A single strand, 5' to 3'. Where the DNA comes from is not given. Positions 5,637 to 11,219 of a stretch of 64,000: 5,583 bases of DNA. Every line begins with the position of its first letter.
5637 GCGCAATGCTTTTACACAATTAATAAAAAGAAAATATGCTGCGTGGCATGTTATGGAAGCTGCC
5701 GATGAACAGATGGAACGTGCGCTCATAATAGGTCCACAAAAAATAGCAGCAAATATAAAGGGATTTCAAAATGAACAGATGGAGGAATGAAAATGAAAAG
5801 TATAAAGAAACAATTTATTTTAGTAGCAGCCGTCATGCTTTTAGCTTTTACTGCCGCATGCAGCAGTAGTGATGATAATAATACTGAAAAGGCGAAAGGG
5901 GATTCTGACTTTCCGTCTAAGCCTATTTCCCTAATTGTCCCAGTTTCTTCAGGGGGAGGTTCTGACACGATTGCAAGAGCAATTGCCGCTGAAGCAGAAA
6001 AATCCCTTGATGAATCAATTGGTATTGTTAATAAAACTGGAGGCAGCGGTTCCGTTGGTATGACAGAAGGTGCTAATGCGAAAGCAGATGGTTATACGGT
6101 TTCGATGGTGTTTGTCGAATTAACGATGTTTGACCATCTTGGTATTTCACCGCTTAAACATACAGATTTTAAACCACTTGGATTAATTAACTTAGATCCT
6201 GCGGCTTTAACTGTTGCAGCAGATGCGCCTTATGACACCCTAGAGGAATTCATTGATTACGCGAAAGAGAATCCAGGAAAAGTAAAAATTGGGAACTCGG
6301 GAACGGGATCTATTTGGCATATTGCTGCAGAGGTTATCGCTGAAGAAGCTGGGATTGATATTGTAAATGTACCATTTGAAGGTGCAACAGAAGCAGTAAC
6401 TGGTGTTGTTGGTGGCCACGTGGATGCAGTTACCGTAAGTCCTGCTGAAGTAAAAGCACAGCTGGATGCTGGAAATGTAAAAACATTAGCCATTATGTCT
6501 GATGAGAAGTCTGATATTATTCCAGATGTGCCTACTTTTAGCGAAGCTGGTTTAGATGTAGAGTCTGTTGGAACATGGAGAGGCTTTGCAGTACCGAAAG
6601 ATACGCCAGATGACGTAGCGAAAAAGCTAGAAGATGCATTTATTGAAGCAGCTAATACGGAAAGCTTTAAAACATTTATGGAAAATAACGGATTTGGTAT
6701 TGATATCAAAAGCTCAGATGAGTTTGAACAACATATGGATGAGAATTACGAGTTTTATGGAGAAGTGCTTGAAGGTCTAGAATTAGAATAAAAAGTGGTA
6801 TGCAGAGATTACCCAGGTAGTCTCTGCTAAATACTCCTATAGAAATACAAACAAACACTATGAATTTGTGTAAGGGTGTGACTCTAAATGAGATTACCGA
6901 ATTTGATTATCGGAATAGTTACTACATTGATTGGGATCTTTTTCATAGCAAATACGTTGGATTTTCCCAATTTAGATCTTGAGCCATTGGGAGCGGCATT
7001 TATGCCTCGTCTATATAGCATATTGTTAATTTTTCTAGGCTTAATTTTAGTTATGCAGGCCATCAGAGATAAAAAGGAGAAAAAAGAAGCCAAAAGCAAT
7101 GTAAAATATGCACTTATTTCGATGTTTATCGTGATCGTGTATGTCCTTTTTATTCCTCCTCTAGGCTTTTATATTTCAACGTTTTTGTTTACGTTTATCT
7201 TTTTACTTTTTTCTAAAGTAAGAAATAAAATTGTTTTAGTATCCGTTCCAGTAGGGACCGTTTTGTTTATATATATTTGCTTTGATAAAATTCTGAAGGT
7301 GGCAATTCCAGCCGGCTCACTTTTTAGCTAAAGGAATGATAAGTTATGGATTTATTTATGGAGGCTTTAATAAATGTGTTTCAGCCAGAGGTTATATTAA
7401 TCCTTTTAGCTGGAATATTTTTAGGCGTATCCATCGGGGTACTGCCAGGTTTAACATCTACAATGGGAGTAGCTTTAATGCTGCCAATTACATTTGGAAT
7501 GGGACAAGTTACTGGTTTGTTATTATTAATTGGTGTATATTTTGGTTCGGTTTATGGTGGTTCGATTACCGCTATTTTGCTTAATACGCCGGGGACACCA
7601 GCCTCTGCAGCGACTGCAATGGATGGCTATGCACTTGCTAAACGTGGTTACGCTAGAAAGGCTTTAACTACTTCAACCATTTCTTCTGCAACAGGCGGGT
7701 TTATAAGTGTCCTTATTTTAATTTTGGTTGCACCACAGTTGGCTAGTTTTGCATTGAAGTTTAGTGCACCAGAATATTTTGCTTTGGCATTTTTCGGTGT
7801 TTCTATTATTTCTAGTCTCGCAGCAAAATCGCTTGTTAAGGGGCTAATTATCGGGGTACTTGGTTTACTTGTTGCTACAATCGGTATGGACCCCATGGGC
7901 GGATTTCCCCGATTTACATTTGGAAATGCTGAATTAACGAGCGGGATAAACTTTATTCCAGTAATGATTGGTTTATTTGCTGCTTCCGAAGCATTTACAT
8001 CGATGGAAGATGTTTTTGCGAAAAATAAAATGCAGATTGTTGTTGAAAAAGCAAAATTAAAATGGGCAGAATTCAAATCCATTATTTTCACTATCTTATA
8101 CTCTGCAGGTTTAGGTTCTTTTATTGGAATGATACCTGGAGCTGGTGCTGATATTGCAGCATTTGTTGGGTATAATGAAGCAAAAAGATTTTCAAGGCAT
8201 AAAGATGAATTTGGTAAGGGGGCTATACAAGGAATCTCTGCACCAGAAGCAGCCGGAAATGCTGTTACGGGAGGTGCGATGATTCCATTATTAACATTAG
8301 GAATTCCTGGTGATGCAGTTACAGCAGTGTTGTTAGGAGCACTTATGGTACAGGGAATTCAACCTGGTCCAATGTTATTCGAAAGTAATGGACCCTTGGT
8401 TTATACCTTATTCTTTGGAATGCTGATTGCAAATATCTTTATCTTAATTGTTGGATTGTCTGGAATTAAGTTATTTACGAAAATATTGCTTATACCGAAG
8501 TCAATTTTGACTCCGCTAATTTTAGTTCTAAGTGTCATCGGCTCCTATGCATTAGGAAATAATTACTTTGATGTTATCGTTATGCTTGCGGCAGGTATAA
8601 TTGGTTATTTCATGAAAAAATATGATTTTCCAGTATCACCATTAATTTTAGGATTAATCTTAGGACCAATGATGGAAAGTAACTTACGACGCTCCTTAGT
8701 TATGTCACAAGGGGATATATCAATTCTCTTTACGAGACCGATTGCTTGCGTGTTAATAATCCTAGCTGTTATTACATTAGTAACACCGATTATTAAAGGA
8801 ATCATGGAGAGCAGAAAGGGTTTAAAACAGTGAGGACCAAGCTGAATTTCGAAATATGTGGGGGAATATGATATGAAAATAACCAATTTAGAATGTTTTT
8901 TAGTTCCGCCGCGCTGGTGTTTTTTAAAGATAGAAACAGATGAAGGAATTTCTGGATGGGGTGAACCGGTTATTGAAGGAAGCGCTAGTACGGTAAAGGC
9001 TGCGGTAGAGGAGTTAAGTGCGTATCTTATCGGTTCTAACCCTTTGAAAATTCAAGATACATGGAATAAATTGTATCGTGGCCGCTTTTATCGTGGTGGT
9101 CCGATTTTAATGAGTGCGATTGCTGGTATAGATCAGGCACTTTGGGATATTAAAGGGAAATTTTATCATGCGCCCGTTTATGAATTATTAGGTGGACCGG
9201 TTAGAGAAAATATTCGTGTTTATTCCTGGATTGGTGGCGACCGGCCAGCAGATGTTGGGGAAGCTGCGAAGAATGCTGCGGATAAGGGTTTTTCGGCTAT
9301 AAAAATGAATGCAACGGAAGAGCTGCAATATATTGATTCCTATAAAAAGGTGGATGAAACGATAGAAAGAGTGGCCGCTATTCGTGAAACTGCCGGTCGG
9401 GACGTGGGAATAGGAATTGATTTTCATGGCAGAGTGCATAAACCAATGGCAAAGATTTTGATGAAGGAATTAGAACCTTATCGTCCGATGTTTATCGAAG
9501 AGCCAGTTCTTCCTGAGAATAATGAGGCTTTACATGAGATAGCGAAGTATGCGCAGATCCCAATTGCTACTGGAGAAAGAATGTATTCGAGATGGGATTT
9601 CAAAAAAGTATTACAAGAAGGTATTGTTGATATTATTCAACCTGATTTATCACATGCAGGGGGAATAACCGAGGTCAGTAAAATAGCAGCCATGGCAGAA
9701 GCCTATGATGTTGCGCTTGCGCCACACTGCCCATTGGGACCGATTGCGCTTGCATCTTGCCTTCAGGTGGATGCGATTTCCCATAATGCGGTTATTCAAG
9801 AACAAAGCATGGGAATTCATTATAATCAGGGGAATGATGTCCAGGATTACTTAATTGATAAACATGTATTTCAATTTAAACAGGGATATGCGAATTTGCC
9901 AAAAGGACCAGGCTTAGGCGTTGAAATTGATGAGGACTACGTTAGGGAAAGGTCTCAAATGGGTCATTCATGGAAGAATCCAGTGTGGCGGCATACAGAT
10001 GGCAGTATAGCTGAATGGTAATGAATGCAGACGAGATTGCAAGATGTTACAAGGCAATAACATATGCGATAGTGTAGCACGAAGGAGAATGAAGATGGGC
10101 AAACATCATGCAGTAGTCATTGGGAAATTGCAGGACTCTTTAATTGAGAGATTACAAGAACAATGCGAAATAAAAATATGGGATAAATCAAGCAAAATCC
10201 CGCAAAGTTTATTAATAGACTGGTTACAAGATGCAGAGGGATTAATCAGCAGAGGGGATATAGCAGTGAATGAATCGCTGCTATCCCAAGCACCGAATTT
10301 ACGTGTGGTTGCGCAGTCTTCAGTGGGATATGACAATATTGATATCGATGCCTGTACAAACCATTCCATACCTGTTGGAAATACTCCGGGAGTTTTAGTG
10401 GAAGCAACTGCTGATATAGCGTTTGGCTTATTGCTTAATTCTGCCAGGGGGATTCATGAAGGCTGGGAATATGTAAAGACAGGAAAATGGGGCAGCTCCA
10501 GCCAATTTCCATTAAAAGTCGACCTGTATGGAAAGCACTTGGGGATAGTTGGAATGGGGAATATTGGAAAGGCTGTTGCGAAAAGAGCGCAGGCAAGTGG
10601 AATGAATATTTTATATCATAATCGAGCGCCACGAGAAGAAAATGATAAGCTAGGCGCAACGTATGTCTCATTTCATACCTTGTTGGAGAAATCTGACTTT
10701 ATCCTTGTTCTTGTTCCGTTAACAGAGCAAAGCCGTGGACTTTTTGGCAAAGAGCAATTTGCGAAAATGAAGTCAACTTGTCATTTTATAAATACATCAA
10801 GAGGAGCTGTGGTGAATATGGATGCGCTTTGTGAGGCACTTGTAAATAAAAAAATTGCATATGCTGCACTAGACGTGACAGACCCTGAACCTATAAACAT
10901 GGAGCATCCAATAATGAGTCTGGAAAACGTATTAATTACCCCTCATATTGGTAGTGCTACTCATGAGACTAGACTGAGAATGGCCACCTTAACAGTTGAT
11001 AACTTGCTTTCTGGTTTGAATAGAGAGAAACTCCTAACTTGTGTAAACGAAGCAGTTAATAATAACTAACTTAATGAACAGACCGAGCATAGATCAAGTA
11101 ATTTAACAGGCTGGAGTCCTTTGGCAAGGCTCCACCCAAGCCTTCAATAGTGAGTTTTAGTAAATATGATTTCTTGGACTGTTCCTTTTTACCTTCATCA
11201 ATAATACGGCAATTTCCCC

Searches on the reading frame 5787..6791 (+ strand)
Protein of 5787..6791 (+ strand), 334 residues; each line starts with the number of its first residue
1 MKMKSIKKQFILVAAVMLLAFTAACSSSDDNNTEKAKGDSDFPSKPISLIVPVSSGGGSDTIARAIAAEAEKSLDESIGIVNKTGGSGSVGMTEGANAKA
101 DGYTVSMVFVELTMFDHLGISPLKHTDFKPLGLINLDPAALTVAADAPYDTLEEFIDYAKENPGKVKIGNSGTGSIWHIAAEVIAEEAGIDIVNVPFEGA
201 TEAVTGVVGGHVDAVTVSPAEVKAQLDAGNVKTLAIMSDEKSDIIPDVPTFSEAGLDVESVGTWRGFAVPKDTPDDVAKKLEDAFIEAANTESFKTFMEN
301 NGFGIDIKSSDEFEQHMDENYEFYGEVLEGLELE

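Call 23: search_protein_families(library=pfam, proteins=[window:5787-6791:+], max_evalue=0.00001)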
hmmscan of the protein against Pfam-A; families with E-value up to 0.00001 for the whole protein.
window:5787-6791:+ (334 aa): 1 family
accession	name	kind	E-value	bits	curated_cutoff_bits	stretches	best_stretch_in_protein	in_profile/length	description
PF03401.19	TctC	-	3.3e-52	178.2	27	1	62-330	1-271/274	Tripartite tricarboxylate transporter family receptor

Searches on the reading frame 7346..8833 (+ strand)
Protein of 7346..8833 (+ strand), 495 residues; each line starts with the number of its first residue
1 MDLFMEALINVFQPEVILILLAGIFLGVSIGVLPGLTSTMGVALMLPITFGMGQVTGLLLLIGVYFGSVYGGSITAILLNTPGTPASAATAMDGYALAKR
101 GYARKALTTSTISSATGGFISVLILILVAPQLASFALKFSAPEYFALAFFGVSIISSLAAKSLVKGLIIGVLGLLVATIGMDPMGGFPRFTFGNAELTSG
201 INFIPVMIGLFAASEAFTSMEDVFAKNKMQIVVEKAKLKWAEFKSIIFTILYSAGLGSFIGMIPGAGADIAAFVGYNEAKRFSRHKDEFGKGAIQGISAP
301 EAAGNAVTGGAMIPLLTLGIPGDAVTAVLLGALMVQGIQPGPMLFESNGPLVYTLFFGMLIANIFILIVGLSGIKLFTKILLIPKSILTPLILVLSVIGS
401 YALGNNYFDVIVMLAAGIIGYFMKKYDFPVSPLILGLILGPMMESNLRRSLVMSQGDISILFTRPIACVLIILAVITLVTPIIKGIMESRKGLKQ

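Call 23: search_protein_families(library=pfam, proteins=[window:7346-8833:+], max_evalue=0.00001)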
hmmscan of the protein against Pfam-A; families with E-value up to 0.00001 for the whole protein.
window:7346-8833:+ (495 aa): 1 family
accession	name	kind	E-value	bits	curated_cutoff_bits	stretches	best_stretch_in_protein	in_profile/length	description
PF01970.21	TctA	-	1e-159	532.1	28.9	1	17-435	1-423/423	Tripartite tricarboxylate transporter TctA family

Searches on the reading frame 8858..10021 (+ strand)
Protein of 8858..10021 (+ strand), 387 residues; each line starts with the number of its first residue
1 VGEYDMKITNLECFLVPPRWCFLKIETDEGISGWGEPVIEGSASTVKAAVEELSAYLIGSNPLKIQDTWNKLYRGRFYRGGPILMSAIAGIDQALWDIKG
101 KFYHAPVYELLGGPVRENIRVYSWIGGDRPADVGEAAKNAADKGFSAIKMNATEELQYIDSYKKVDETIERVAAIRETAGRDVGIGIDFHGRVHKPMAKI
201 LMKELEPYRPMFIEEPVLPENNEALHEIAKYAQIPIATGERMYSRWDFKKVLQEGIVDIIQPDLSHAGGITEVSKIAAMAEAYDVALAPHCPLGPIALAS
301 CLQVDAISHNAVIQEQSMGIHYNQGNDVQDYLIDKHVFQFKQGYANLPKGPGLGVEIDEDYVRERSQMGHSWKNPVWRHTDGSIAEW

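Call 23: search_protein_families(library=pfam, proteins=[window:8858-10021:+], max_evalue=0.00001)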
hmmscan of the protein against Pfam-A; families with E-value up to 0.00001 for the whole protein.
window:8858-10021:+ (387 aa): 2 families
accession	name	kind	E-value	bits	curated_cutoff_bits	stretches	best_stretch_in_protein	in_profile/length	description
PF13378.12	MR_MLE_C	-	4.8e-72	242.7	29.4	1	134-360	3-218/219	Enolase C-terminal domain-like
PF02746.21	MR_MLE_N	-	3.5e-24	85.7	22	1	21-112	29-117/117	Mandelate racemase / muconate lactonizing enzyme, N-terminal domain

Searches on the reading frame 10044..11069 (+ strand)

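Call 23: search_protein_families(library=pfam, proteins=[window:10044-11069:+], max_evalue=0.00001)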
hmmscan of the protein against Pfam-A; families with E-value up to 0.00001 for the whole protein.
window:10044-11069:+ (341 aa): 3 families
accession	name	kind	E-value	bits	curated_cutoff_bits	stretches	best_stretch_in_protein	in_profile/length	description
PF02826.25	2-Hacid_dh_C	-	1e-61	207.8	25.1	1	127-303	1-178/178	D-isomer specific 2-hydroxyacid dehydrogenase, NAD binding domain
PF00389.36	2-Hacid_dh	-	2.3e-30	105.4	24.6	1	24-335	2-134/134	D-isomer specific 2-hydroxyacid dehydrogenase, catalytic domain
PF03807.23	F420_oxidored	-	5.8e-07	30.5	21.6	0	166-227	2-70/94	NADP oxidoreductase coenzyme F420-dependent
